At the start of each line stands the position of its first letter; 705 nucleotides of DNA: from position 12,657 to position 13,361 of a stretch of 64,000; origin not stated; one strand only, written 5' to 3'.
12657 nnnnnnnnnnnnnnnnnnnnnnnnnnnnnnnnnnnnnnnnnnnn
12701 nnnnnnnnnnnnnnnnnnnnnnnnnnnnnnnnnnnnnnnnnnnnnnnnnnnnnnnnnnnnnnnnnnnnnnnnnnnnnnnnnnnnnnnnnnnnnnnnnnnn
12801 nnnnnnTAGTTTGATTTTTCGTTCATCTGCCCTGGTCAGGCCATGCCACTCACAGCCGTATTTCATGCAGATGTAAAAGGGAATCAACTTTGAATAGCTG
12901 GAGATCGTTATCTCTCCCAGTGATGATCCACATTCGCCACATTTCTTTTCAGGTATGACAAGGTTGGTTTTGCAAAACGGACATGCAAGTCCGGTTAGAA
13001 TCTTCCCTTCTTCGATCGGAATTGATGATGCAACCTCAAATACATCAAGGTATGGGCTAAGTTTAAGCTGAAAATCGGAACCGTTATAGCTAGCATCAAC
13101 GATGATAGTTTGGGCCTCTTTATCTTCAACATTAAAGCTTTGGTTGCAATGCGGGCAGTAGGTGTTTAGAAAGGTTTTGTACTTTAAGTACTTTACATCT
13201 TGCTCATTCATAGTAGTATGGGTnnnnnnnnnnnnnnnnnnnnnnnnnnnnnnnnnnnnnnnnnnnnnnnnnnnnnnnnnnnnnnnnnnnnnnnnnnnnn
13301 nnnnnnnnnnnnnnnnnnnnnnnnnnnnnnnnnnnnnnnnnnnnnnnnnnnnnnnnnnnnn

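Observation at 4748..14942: Ten-kb redox gene string joins a classical NfnAB pair to a Bfu-type NuoE/NuoF/NuoG-like trio, capped by Cys-ribbon and diiron proteins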

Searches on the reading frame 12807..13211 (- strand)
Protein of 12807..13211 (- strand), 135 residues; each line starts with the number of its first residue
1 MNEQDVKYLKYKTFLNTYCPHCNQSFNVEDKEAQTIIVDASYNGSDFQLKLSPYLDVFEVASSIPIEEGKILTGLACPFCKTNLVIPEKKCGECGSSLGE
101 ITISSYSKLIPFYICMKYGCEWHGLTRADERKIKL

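Call 58: search_protein_representatives(alignment_id=A4)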
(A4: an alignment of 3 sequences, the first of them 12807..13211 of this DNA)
Query: 3 sequences, 139 profile positions. Proteins with E-value up to 0.001 (for the whole library): 305; up to 1e-10: 155; up to 1e-30: 18. The best 150 are listed.
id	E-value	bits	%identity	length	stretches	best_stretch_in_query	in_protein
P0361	9.0e-68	242.8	-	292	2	3-133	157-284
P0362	2.5e-62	225.2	-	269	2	2-135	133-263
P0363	3.6e-60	218.1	-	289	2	4-136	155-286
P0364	9.8e-59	213.5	-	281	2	8-135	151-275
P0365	8.6e-58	210.4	-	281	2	2-135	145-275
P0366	2.0e-57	209.3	-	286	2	5-136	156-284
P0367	6.6e-56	204.3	-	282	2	3-135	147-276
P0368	8.2e-55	200.8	-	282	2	3-138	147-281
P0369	7.0e-52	191.3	-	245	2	34-135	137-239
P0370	3.1e-47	176.2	-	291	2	6-135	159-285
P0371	6.4e-45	168.7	-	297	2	9-139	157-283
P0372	3.8e-43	163.0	-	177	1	1-135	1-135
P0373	6.8e-43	162.2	-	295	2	3-135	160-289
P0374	1.3e-34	135.3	-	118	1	1-116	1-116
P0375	6.5e-34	133.1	-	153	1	3-136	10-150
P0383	6.1e-29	117.0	-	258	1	3-134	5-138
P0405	5.0e-22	94.6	-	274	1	15-134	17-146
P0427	8.7e-18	80.8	-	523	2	12-126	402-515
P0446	1.4e-15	73.7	-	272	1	14-133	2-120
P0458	1.3e-14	70.5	-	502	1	10-126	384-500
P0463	1.9e-14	70.0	-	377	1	14-128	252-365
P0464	2.5e-14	69.6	-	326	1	15-126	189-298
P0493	3.6e-12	62.6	-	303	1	9-126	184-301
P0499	7.6e-12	61.6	-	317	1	14-126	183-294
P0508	2.3e-11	60.1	-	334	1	16-127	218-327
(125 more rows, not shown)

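Call 59: search_protein_families(library=pfam, proteins=[P0427, P0458, P0463, P0464, P0493, P0499, P0508, P0405, P0446, P0383], max_evalue=0.001)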
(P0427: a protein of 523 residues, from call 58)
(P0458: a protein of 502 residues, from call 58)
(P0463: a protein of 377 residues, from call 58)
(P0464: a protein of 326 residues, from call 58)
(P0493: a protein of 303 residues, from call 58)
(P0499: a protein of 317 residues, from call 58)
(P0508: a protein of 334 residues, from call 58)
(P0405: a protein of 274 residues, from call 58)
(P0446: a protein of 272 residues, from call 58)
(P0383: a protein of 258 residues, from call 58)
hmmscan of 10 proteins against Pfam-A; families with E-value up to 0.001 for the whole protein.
P0427 (523 aa): 7 families
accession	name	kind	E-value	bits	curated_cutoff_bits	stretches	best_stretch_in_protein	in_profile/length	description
PF00211.25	Guanylate_cyc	-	8e-27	94.5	21.9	1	92-269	6-177/183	Adenylate and Guanylate cyclase catalytic domain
PF12773.13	DZR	-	3.2e-15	56.5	27.3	1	3-46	1-45/45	Double zinc ribbon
PF13191.12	AAA_16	-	8.5e-15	56.1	32.6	1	294-371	1-75/167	AAA ATPase domain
PF13240.11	Zn_Ribbon_1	-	2.5e-07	30.7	25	0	28-49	2-23/23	zinc-ribbon domain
PF13248.11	Zn_ribbon_3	-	3.8e-07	29.8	27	0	26-49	3-26/26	zinc-ribbon domain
PF07191.17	Zn_ribbon_6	-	0.00028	21.3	25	0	464-490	13-39/67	Double zinc ribbon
PF00990.26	GGDEF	-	0.00064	20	23.8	0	78-185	16-117/161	Diguanylate cyclase, GGDEF domain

P0458 (502 aa): 3 families
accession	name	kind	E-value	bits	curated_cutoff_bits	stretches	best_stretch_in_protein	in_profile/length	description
PF08245.18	Mur_ligase_M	-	1e-05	26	24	1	35-168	1-122/200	Mur ligase middle domain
PF07191.17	Zn_ribbon_6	-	3.6e-05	24.1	25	1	442-490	8-53/67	Double zinc ribbon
PF12773.13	DZR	-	0.00074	20.1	27.3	0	447-474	8-34/45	Double zinc ribbon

P0463 (377 aa): 1 family
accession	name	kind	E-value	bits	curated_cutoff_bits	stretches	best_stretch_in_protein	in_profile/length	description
PF01257.25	2Fe-2S_thioredx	-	2.7e-48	163.9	24.8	1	95-235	3-143/145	Thioredoxin-like [2Fe-2S] ferredoxin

P0464 (326 aa): 1 family
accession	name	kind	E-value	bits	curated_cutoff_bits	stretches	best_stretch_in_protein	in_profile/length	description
PF01257.25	2Fe-2S_thioredx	-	2.9e-22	79.5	24.8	1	40-167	12-139/145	Thioredoxin-like [2Fe-2S] ferredoxin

P0493 (303 aa): 0 families

P0499 (317 aa): 5 families
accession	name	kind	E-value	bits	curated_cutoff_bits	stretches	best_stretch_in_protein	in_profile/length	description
PF01257.25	2Fe-2S_thioredx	-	4.1e-47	160.1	24.8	1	26-166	3-143/145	Thioredoxin-like [2Fe-2S] ferredoxin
PF07191.17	Zn_ribbon_6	-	7.5e-06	26.3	25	1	246-276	16-46/67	Double zinc ribbon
PF13248.11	Zn_ribbon_3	-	1.3e-05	24.9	27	0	186-202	2-17/26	zinc-ribbon domain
PF12773.13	DZR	-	5.9e-05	23.6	27.3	0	247-269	13-34/45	Double zinc ribbon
PF24460.1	DUF7575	-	0.00054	19.7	28.5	0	186-199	3-15/28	Domain of unknown function (DUF7575)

P0508 (334 aa): 2 families
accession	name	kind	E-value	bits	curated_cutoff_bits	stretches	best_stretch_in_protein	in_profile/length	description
PF00072.30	Response_reg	-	1.7e-20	73.6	30.2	1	6-120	1-110/111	Response regulator receiver domain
PF01257.25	2Fe-2S_thioredx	-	2.1e-09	37.8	24.8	1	143-205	3-65/145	Thioredoxin-like [2Fe-2S] ferredoxin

P0405 (274 aa): 2 families
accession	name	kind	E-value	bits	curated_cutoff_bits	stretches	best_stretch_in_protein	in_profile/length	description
PF07191.17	Zn_ribbon_6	-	0.00028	21.3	25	0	85-115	15-44/67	Double zinc ribbon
PF12773.13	DZR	-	0.00075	20.1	27.3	0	89-111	1-23/45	Double zinc ribbon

P0446 (272 aa): 1 family
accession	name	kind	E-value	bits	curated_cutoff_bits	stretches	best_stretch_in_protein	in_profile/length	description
PF00571.33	CBS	-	3.2e-08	34.2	24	0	128-168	7-46/57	CBS domain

P0383 (258 aa): 1 family
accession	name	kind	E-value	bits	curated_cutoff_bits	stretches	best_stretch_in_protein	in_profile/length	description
PF14691.11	Fer4_20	-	4.2e-14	52.8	25.8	1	154-204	1-51/113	Dihydroprymidine dehydrogenase domain II, 4Fe-4S cluster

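Call 66: find_related_loci(query=P0499, collection=metagenome_contigs, flank=10000)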
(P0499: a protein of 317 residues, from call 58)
Query P0499 (317 aa) in metagenome_contigs; peptide patterns used: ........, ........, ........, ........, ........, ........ (x = any residue, [..] = any of these).
600 stretches matched a pattern (row limit reached: there are more); 116 encode a relative of the query (tblastn E <= 1e-3); the best 80 are kept; 80 distinct loci.
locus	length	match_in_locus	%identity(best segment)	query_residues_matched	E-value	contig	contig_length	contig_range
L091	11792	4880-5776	54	19-316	2e-105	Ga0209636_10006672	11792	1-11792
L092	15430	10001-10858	55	23-311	5e-105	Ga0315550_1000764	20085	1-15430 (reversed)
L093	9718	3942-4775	55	19-296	8e-104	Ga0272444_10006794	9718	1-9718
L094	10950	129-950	55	23-296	1e-103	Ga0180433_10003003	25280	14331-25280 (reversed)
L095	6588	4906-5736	55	19-295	6e-104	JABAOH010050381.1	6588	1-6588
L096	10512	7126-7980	53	17-301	9e-103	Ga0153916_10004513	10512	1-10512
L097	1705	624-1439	55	24-295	9e-109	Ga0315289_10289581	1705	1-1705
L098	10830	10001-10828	55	19-294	5e-102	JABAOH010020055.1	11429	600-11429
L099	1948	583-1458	54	27-317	5e-107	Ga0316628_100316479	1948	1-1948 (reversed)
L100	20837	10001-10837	52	17-295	3e-101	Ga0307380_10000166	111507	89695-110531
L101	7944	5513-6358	55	16-302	6e-101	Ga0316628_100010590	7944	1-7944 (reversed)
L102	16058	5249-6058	55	27-296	1e-100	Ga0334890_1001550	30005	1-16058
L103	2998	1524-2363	52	17-296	2e-102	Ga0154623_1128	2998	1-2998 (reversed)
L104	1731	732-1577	53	18-299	1e-105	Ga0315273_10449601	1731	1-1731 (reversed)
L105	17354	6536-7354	55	23-295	3e-99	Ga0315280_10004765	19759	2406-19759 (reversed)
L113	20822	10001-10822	53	24-299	1e-90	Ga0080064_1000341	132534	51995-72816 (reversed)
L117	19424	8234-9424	49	19-295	3e-86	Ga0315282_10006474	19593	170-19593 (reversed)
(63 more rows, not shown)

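Call 70: search_protein_families(library=pfam, proteins=[L117:7955-9070:+, L117:9110-12241:+, L117:12251-13009:+, L117:13032-14633:+, L117:3613-5811:+, L113:9986-10828:+, L113:10839-12689:+, L113:13468-15756:+, L113:12260-13366:+, L113:4792-8145:+], max_evalue=0.00001)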
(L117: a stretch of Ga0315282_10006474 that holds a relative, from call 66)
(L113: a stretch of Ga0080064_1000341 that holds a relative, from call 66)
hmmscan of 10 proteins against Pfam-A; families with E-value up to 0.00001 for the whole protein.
L117:7955-9070:+ (371 aa): 1 family
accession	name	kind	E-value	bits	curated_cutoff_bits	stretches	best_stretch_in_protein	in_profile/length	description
PF01257.25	2Fe-2S_thioredx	-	1.3e-45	155.2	24.8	1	101-242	3-144/145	Thioredoxin-like [2Fe-2S] ferredoxin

L117:9110-12241:+ (1043 aa): 11 families
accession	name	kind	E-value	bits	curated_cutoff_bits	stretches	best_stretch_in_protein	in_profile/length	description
PF01512.22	Complex1_51K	-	1.2e-44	152.3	31.2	1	178-350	1-149/150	Nuo51 FMN-binding domain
PF10589.14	NADH_4Fe-4S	-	1.3e-32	112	23.5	1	461-545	1-85/85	NADH-ubiquinone oxidoreductase-F iron-sulfur binding region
PF07992.20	Pyr_redox_2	-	4.4e-31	108.8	26.1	1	658-954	3-291/291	Pyridine nucleotide-disulphide oxidoreductase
PF14691.11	Fer4_20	-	1.7e-23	83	25.8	1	553-638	21-108/113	Dihydroprymidine dehydrogenase domain II, 4Fe-4S cluster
PF13738.12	Pyr_redox_3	-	3.4e-11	43.4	30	1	744-938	127-305/305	Pyridine nucleotide-disulphide oxidoreductase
PF13450.12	NAD_binding_8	-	1.9e-10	41.3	21.9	1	660-694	1-35/68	NAD(P)-binding Rossmann-like domain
PF01946.23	Thi4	-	4.6e-08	33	26.2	1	655-718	17-79/235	Thi4 family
PF01266.30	DAO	-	3e-07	30.8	27.9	1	658-692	2-37/353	FAD dependent oxidoreductase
PF00070.33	Pyr_redox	-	4.4e-07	30.7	22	0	658-691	2-35/82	Pyridine nucleotide-disulphide oxidoreductase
PF01593.30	Amino_oxidase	-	2e-06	27.8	19.8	0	666-692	2-28/443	Flavin containing amine oxidoreductase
PF12831.13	FAD_oxidored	-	7.1e-06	26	27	0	658-700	2-44/416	FAD dependent oxidoreductase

L117:12251-13009:+ (252 aa): 2 families
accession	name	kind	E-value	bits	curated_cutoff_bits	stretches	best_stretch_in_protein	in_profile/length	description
PF13510.11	Fer2_4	-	2.4e-16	60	22.8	1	27-105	2-81/82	2Fe-2S iron-sulfur cluster binding domain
PF12838.12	Fer4_7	-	4.8e-06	27.4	27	1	149-203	1-50/52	4Fe-4S dicluster domain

L117:13032-14633:+ (533 aa): 1 family
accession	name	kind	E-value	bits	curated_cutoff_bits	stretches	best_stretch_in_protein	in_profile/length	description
PF01645.23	Glu_synthase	-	1.6e-14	54.3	20.4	1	279-400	185-303/369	Conserved region in glutamate synthase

L117:3613-5811:+ (732 aa): 0 families

L113:9986-10828:+ (280 aa): 1 family
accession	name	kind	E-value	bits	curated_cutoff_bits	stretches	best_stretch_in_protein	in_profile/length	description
PF01257.25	2Fe-2S_thioredx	-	2e-47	161.1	24.8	1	6-149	1-144/145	Thioredoxin-like [2Fe-2S] ferredoxin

L113:10839-12689:+ (616 aa): 7 families
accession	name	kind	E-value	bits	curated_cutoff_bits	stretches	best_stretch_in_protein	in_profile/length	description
PF01512.22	Complex1_51K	-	1.8e-44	151.7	31.2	1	179-350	2-149/150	Nuo51 FMN-binding domain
PF10589.14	NADH_4Fe-4S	-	5.9e-31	106.6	23.5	1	461-545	1-85/85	NADH-ubiquinone oxidoreductase-F iron-sulfur binding region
PF00037.32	Fer4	-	8.6e-08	32.1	21.1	0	564-584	4-24/24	4Fe-4S binding domain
PF12838.12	Fer4_7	-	8.3e-07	29.8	27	1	567-611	1-51/52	4Fe-4S dicluster domain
PF13237.11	Fer4_10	-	2.8e-06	27.6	25.5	1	564-608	5-52/53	4Fe-4S dicluster domain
PF13187.11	Fer4_9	-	5e-06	26.9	27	1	567-611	1-50/52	4Fe-4S dicluster domain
PF14697.11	Fer4_21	-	9.3e-06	26.1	35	0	565-614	5-58/59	4Fe-4S dicluster domain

L113:13468-15756:+ (762 aa): 1 family
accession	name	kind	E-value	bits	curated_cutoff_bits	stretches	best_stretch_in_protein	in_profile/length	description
PF05685.18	Uma2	-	5.3e-18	65.5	27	1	556-709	3-137/172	Putative restriction endonuclease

L113:12260-13366:+ (368 aa): 2 families
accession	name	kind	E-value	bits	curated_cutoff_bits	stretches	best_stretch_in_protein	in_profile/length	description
PF13510.11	Fer2_4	-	2e-15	57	22.8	1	144-221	3-81/82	2Fe-2S iron-sulfur cluster binding domain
PF12838.12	Fer4_7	-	1.1e-07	32.6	27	1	266-319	2-50/52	4Fe-4S dicluster domain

L113:4792-8145:+ (1117 aa): 3 families
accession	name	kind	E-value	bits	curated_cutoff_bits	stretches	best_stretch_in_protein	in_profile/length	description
PF12437.13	GSIII_N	-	5.3e-77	257.4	25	1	418-580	2-160/160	Glutamine synthetase type III N terminal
PF18318.6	Gln-synt_C-ter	-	2.3e-39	134.2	22.7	1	910-1025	2-117/118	Glutamine synthetase C-terminal domain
PF00120.29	Gln-synt_C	-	1.8e-19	70.5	24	1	601-753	18-166/344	Glutamine synthetase, catalytic domain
